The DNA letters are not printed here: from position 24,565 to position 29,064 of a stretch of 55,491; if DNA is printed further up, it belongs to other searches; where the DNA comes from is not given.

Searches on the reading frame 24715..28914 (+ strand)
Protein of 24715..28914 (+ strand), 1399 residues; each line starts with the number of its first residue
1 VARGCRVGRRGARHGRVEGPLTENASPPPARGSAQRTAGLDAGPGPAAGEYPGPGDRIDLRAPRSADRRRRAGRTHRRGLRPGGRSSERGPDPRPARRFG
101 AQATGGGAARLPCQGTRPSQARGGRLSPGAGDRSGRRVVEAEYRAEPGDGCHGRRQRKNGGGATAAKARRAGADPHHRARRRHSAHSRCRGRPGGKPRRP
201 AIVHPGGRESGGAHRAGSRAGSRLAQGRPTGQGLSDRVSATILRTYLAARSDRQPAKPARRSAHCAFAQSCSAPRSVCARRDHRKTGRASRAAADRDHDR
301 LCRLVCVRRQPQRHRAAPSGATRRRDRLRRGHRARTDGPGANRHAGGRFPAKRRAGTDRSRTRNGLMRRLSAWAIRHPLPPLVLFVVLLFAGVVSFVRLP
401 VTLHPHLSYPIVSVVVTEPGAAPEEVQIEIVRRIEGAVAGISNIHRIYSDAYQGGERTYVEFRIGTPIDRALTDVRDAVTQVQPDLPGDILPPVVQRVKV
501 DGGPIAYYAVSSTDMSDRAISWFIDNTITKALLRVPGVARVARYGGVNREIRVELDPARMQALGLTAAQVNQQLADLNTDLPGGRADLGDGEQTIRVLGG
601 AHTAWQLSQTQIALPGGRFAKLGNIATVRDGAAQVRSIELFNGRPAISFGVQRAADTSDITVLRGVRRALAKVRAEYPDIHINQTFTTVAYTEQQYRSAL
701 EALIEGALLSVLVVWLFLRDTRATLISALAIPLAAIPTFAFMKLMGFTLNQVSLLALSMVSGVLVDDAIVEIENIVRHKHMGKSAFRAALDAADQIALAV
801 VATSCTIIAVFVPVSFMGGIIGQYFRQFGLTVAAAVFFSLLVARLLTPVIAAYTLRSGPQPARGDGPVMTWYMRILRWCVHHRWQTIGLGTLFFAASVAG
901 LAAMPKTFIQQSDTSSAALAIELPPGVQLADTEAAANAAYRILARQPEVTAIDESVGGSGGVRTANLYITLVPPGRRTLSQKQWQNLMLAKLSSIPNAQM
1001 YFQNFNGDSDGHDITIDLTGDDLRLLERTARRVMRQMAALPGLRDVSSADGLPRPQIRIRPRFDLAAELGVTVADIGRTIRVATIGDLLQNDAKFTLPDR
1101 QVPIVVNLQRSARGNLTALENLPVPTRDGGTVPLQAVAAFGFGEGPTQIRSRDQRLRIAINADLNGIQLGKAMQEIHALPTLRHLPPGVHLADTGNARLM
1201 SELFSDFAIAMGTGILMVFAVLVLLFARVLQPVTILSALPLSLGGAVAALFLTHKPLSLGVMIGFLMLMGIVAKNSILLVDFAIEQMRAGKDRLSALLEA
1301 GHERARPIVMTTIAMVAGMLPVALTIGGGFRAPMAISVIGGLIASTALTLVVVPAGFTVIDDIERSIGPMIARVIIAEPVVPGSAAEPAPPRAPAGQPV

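Call 14: search_protein_families(library=pfam, proteins=[window:24715-28914:+])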
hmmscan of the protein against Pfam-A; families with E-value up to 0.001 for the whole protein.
window:24715-28914:+ (1399 aa): 3 families
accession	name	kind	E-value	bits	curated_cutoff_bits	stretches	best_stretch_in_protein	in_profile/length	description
PF00873.25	ACR_tran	-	1.2e-217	725.5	28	1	371-1360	2-1020/1021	AcrB/AcrD/AcrF family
PF03176.21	MMPL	-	7.3e-06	25.6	20.5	1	655-876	99-327/333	MMPL family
PF02355.23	SecD_SecF_C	-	0.00078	19.3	20.5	0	691-838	25-170/189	Protein export membrane protein SecD/SecF, C-terminal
